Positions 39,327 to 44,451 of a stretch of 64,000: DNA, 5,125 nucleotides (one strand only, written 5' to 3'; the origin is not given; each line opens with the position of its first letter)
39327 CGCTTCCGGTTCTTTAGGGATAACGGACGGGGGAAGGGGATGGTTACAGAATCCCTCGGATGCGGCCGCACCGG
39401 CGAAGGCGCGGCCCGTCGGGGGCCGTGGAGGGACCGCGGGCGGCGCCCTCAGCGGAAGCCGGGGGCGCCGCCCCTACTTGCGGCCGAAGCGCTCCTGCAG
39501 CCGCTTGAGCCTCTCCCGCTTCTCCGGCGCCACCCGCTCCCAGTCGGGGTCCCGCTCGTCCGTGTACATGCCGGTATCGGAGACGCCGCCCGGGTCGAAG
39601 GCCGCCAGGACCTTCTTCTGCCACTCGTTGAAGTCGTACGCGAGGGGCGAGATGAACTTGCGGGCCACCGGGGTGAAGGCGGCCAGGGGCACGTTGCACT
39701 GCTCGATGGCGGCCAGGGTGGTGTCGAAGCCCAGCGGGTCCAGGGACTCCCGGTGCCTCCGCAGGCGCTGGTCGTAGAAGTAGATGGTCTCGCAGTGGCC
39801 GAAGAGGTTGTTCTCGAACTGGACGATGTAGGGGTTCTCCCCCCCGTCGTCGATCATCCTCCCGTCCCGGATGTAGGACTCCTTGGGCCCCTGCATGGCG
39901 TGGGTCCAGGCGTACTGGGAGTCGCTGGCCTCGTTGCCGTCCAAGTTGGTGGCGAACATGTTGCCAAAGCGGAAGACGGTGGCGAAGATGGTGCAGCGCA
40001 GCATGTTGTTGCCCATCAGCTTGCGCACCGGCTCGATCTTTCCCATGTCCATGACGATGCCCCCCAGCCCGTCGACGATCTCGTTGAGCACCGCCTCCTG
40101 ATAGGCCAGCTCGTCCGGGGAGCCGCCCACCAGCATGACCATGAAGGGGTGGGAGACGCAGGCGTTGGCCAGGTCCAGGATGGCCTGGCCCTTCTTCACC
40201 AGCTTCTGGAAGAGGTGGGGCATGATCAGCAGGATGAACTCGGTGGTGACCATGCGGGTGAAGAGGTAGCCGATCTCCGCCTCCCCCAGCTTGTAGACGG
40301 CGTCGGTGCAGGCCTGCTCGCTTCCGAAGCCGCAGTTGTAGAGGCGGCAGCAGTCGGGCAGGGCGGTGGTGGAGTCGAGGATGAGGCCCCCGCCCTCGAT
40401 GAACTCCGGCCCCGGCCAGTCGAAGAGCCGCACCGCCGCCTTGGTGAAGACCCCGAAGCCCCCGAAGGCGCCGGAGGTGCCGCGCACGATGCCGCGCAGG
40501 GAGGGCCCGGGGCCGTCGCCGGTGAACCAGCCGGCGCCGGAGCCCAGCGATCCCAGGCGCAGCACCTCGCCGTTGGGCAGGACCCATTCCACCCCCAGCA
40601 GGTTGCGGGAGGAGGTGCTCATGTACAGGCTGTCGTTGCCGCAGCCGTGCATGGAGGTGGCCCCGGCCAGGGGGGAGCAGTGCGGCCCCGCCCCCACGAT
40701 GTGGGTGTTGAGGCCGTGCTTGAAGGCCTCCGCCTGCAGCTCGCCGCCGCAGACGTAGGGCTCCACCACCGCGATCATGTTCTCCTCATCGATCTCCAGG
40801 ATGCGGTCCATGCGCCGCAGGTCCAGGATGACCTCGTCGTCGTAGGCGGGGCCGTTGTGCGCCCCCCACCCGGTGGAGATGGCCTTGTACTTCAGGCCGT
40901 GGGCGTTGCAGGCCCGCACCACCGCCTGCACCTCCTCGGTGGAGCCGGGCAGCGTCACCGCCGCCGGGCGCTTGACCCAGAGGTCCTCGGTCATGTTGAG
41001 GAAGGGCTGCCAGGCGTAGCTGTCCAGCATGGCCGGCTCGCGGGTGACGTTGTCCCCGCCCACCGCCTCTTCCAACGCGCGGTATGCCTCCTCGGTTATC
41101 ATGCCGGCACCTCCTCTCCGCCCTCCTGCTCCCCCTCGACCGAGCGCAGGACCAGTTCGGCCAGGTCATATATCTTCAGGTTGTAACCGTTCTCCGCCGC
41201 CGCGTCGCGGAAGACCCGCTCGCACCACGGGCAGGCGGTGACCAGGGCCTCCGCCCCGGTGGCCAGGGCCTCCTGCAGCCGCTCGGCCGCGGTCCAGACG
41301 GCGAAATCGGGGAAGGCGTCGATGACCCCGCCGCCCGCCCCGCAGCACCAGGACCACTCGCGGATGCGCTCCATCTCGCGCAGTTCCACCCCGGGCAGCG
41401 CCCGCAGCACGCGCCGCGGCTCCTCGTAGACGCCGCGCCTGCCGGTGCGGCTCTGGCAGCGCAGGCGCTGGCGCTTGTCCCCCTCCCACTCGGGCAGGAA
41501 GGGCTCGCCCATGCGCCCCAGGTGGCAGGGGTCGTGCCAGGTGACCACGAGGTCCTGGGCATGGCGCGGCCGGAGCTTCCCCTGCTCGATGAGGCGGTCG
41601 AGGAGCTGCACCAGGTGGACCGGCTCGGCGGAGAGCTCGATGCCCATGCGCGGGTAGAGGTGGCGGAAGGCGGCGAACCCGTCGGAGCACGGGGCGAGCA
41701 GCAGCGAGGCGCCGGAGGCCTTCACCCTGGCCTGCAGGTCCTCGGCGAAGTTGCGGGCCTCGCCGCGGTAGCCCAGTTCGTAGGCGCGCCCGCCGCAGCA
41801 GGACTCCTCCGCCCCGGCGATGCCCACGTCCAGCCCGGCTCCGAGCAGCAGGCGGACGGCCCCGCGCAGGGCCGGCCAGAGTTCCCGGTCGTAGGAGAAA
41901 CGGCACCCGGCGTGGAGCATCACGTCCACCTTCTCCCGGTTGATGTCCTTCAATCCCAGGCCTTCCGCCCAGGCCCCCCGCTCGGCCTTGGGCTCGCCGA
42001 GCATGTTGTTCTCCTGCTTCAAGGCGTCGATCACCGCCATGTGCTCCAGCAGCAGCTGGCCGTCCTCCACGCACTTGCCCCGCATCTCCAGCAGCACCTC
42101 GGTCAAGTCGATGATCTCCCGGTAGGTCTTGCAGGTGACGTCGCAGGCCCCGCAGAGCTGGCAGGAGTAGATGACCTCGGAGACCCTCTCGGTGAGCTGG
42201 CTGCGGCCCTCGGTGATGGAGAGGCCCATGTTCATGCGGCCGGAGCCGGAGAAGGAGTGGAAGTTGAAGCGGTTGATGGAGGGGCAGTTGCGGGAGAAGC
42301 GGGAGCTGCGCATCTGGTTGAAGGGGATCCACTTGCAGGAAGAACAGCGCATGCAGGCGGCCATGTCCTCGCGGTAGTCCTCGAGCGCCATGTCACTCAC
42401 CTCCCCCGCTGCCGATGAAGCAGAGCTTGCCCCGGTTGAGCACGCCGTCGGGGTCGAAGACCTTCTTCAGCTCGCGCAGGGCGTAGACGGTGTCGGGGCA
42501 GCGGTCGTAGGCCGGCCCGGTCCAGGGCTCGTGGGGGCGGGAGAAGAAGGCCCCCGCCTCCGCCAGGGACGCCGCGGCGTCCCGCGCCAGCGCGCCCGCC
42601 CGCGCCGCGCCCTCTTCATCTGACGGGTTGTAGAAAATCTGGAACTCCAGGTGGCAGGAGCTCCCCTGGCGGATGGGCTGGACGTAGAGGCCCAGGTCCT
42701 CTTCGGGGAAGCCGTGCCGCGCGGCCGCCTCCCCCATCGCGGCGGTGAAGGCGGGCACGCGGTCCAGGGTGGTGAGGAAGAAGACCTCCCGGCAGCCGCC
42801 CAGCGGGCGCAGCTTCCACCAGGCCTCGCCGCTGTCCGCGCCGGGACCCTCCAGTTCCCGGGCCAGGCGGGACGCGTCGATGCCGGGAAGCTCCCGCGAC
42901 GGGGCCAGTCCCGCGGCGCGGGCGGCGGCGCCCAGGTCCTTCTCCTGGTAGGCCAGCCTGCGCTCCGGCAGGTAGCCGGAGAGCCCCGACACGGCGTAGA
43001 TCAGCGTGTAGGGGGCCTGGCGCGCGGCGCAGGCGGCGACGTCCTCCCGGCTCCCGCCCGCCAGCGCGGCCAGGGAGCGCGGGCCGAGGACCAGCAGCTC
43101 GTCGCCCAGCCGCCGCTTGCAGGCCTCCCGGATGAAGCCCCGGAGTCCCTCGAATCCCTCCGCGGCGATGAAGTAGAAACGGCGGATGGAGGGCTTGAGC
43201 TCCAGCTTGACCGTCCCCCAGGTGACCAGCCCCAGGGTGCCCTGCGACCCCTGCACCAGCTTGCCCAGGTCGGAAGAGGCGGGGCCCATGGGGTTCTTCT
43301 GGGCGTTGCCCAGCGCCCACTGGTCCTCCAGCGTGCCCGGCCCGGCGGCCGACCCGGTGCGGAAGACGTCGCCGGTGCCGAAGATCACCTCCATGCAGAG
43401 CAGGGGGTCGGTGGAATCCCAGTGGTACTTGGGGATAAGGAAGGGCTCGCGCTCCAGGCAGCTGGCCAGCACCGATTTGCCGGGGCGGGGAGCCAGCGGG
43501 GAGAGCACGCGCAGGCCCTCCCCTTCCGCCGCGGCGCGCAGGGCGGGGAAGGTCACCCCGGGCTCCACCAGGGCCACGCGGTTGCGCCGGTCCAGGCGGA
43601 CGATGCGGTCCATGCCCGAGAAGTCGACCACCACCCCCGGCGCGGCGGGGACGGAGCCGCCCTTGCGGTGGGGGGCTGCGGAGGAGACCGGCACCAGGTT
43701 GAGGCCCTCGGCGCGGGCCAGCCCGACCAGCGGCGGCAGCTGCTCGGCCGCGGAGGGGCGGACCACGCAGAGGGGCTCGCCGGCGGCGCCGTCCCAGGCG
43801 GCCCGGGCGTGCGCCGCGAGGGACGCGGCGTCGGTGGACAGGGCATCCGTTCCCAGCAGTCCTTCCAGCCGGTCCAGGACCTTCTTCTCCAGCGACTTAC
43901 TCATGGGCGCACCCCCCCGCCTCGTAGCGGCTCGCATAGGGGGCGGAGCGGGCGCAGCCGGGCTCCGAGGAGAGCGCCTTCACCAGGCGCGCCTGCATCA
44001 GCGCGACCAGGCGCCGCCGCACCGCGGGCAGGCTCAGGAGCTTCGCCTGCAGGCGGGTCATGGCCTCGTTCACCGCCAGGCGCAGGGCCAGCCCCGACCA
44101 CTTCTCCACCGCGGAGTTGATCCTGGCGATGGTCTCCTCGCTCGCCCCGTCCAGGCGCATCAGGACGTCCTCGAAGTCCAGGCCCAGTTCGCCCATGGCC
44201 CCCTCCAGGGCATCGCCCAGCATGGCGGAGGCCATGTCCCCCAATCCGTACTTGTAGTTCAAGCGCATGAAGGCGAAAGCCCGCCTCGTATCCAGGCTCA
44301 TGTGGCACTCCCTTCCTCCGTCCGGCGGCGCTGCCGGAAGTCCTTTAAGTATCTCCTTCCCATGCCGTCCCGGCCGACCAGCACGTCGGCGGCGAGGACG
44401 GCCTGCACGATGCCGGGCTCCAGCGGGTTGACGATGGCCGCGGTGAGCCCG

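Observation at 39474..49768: Corrinoid demethylase system linked to a GlcDEF-like hydroxy-acid/alcohol dehydrogenase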

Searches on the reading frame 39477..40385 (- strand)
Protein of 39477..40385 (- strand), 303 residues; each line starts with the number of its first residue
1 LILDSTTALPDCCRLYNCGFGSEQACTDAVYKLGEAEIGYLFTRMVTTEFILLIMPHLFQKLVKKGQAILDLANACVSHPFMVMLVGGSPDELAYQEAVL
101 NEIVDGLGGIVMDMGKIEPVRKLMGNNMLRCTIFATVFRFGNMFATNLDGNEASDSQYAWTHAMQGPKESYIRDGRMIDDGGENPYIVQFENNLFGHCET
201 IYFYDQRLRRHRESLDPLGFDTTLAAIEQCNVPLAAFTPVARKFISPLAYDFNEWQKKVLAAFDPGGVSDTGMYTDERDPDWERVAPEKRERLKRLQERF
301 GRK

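Call 62: search_solved_structures(query=A4, max_evalue=10, show_alignments=4)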
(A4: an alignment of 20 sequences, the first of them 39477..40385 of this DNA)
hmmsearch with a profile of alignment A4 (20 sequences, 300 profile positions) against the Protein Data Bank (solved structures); distinct sequences matched with E-value up to 10: 2.
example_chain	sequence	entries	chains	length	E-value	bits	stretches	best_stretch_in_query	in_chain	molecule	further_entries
7c5x_A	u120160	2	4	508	0.0058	18.9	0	146-184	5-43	iota-carbonic anhydrase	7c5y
4lzi_A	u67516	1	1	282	0.011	17.9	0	201-243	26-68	Multicystatin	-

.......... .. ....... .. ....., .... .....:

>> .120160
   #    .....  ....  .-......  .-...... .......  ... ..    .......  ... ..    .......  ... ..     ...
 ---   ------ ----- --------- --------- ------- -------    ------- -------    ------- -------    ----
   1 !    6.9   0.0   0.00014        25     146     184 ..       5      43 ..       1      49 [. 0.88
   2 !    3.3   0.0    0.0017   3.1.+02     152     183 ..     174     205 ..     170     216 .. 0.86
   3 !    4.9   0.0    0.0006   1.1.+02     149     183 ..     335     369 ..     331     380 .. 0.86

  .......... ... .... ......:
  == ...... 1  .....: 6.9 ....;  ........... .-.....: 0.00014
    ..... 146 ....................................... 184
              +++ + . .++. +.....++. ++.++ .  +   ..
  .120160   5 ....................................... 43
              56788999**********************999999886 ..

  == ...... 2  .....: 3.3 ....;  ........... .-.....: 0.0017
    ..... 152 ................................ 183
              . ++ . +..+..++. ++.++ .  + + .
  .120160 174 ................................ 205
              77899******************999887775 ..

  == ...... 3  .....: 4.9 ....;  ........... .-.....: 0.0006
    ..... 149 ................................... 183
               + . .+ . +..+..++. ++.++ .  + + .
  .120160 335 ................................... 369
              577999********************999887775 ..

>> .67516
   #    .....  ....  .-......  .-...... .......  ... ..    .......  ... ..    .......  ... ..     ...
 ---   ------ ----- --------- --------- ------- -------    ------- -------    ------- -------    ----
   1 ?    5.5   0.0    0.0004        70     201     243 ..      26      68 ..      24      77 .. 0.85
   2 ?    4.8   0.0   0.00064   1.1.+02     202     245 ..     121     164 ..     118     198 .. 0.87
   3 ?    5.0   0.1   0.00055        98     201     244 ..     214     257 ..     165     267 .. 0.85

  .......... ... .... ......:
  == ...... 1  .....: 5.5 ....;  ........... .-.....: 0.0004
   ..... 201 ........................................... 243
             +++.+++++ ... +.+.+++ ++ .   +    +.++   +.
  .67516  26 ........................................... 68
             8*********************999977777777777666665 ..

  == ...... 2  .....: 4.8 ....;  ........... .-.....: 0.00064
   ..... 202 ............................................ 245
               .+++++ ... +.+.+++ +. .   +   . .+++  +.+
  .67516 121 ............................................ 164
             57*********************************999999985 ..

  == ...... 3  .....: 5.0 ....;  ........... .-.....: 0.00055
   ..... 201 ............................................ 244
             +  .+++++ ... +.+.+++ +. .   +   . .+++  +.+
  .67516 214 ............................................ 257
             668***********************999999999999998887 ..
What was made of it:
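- On VAO/PCMH 4-phenol oxidoreductases: The cap domain does not align by sequence (call 62).
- Closest known: VAO/PCMH 4-phenol oxidoreductases. Different: Identity is only 17-21%, and the cap domain has no detectable sequence similarity (call 62).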

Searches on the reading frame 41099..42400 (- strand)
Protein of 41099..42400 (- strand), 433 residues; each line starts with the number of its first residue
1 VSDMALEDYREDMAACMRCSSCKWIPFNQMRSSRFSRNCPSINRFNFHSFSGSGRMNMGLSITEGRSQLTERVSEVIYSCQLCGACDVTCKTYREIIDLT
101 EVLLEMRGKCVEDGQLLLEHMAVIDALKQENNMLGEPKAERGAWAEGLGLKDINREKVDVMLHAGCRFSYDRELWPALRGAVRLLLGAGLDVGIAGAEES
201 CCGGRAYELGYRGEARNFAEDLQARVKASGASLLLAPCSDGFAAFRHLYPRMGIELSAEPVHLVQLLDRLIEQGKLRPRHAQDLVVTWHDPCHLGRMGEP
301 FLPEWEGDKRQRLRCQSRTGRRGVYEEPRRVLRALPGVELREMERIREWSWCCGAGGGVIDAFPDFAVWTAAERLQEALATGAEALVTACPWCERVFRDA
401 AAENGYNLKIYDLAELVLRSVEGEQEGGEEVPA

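Call 4: search_protein_families(library=pfam, proteins=[window:41099-42400:-], max_evalue=0.01)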
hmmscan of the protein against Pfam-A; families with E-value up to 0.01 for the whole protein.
window:41099-42400:- (433 aa): 2 families
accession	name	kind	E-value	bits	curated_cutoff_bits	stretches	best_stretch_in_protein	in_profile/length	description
PF02754.22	CCG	-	2.1e-22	79.5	20.6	2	320-397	12-84/85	Cysteine-rich domain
PF13183.11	Fer4_8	-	1.5e-08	35.4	27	1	13-91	2-65/68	4Fe-4S dicluster domain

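Call 5: search_protein_families(library=ncbifam, proteins=[window:41099-42400:-], max_evalue=0.01)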
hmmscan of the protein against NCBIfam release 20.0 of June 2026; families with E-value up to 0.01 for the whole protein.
window:41099-42400:- (433 aa): 11 families
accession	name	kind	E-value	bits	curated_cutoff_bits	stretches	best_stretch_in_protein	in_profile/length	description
NF004898.0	PRK06259.1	equivalog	1.9e-32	112.5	385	2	322-418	391-485/488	fumarate reductase (CoM/CoB) subunit TfrB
NF045670.1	quin_L_LdhH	equivalog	4.9e-23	81.3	800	2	322-417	614-705/706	L-lactate dehydrogenase (quinone) large subunit LdhH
NF045663.1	diclust_near_Sec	equivalog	5.1e-14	51.3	530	2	37-293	316-543/759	pyridine nucleotide-disulfide oxidoreductase/dicluster-binding protein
NF045724.1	ferredox_TmcB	equivalog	8.4e-14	51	735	1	322-421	327-428/430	electron transfer complex ferredoxin TmcB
NF045711.1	sulf_resp_HmcF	equivalog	8.5e-11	41.3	750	1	322-417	349-445/457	sulfate respiration complex iron-sulfur protein HmcF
NF008369.0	PRK11168.1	equivalog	9.3e-09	34.6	278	1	154-298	163-309/401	anaerobic glycerol-3-phosphate dehydrogenase subunit C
NF045796.1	DsrK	equivalog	1.4e-08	33.8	400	1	50-296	90-334/453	sulfate reduction electron transfer complex DsrMKJOP subunit DsrK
TIGR03288.1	CoB_CoM_SS_B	equivalog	2.5e-06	27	345.15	1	347-397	187-237/290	CoB--CoM heterodisulfide reductase subunit B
NF008434.0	PRK11274.1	equivalog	4.7e-05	22.5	333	0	67-98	12-43/409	glycolate oxidase subunit GlcF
TIGR03379.1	glycerol3P_GlpC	equivalog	0.00051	18.9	279.9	1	160-299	164-307/397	anaerobic glycerol-3-phosphate dehydrogenase subunit GlpC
TIGR00273.1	TIGR00273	equivalog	0.001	18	444.8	1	14-119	293-378/432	LutB/LldF family L-lactate oxidation iron-sulfur protein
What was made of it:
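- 41099..42400 (-): CCG subunit: 433-aa GlcF/HdrD-like Fe-S protein (Fer4_8 plus two CCG domains). It is the presumed electron exit of the dehydrogenase. Pfam and NCBIfam (calls 4, 5).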

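Call 54: search_solved_structures(query=window:41099-42400:-, max_evalue=0.01)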
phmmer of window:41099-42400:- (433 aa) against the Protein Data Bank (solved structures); distinct sequences matched with E-value up to 0.01: 6.
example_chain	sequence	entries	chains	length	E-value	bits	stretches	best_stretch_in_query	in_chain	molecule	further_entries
9ojn_A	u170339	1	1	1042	7.5e-22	80.8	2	74-297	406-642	Iron-sulfur-binding reductase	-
9sfi_C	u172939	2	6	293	6.2e-09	38.2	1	347-403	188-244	H(2)/formate:CoB-CoM heterodisulfide,ferredoxin reductase subunit B2 | Heterodisulfide reductase subunit B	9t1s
8rvv_B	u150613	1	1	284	2.8e-07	32.7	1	346-398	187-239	H(2):CoB-CoM heterodisulfide,ferredoxin reductase subunit B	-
8rvu_b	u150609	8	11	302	3.4e-07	32.5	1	346-398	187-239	H(2):CoB-CoM heterodisulfide,ferredoxin reductase subunit B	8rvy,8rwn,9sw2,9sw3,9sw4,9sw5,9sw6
5odc_B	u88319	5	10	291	5.7e-05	25.1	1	350-399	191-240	Heterodisulfide reductase, subunit B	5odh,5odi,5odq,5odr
7bkb_B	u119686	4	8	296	0.0031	19.4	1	344-399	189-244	CoB--CoM heterodisulfide reductase subunit B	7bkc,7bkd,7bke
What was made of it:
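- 41099..42400 (-): PDB hits to HdrB and an Fe-S reductase (call 54).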

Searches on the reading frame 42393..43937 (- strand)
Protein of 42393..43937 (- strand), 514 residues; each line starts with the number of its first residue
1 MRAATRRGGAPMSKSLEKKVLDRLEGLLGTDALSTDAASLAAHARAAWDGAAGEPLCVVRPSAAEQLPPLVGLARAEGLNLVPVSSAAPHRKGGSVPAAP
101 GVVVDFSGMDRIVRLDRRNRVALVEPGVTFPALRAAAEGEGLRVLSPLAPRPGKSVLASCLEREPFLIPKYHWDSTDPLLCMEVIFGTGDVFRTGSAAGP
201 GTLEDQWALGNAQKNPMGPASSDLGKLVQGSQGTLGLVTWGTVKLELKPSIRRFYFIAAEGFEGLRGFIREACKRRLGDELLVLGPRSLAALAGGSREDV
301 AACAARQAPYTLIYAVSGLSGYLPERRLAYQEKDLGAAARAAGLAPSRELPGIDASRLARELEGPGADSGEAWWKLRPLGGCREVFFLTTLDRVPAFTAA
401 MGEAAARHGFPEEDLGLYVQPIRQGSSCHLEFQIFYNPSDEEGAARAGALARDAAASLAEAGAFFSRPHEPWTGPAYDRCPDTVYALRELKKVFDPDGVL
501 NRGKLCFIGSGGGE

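Call 4: search_protein_families(library=pfam, proteins=[window:42393-43937:-], max_evalue=0.01)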
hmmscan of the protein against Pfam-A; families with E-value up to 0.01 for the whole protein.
window:42393-43937:- (514 aa): 2 families
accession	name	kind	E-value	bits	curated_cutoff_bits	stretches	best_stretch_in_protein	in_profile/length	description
PF01565.28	FAD_binding_4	-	1.5e-12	47.8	26.4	1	55-151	1-96/139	FAD binding domain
PF02913.24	FAD-oxidase_C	-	0.00045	20.5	21.2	1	479-505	222-248/248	FAD linked oxidases, C-terminal domain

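Call 5: search_protein_families(library=ncbifam, proteins=[window:42393-43937:-], max_evalue=0.01)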
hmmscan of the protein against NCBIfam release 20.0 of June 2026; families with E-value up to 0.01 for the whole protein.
window:42393-43937:- (514 aa): 4 families
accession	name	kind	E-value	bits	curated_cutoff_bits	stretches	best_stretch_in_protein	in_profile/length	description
TIGR00387.1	glcD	equivalog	2.8e-12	46.2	567.9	1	58-142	1-84/413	glycolate oxidase subunit GlcD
NF008408.0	PRK11230.1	equivalog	1.4e-09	37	897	1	53-142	54-142/499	glycolate oxidase subunit GlcD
NF008439.0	PRK11282.1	equivalog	0.0015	17.4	284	0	476-505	324-354/358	glycolate oxidase subunit GlcE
NF049975.1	2HglutDHaseYdiJ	equivalog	0.01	13.6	1350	0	486-506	520-540/1018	D-2-hydroxyglutarate dehydrogenase YdiJ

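Call 53: search_solved_structures(query=window:42393-43937:-, max_evalue=0.01)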
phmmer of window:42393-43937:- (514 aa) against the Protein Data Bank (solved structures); distinct sequences matched with E-value up to 0.01: 43.
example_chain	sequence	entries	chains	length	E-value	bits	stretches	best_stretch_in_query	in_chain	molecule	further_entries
8s7p_A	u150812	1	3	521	7.9e-14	54.5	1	18-219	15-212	Oxidoreductase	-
8s7t_A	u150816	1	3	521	2.1e-13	53.1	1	18-219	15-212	Oxidoreductase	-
8s7r_A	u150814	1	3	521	2.6e-13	52.8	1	18-219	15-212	Oxidoreductase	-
8s7s_A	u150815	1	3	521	3.4e-13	52.4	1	18-219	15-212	Oxidoreductase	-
8s7n_A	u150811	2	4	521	3.7e-13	52.3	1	18-219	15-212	Oxidoreductase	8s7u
8s7w_A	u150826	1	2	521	4.4e-13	52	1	18-219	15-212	Oxidoreductase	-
9gov_A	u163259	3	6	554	4.6e-13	52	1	23-262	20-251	4-Allyl syringol oxidase from Streptomyces cavernae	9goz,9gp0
8s7q_A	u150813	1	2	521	4.8e-13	51.9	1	18-219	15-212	Oxidoreductase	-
7ywv_A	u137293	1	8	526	3.4e-12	49.1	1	36-264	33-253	Probable vanillyl-alcohol oxidase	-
8bam_A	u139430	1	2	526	3.4e-12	49.1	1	36-264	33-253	Probable vanillyl-alcohol oxidase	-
5fxd_A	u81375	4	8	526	3.9e-12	48.9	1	36-264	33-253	PROBABLE VANILLYL-ALCOHOL OXIDASE | EUGENOL OXIDASE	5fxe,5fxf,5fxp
9h8p_A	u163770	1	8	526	4.5e-12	48.7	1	36-264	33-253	Probable vanillyl-alcohol oxidase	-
7ywu_A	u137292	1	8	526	4.5e-12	48.7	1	36-264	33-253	Probable vanillyl-alcohol oxidase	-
8bap_A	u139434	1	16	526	4.5e-12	48.7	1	36-264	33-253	Probable vanillyl-alcohol oxidase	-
9h8q_A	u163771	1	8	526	4.6e-12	48.7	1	36-264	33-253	Probable vanillyl-alcohol oxidase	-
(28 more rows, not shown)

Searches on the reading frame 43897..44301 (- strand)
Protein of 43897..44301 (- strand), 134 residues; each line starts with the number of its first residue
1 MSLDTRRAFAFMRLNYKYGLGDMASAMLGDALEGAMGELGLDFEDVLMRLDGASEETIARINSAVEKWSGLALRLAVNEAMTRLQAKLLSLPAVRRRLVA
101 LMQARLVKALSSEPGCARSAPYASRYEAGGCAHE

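Call 4: search_protein_families(library=pfam, proteins=[window:43897-44301:-], max_evalue=0.01)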
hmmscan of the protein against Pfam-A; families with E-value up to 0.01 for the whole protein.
window:43897-44301:- (134 aa): 0 families

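Call 5: search_protein_families(library=ncbifam, proteins=[window:43897-44301:-], max_evalue=0.01)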
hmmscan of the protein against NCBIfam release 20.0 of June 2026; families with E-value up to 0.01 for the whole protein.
window:43897-44301:- (134 aa): 0 families
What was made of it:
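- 43897..44301 (-): Conserved small helical protein (134 aa, no family). It is the first gene of the four-gene FAD module. No Pfam or NCBIfam hit (calls 4, 5).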
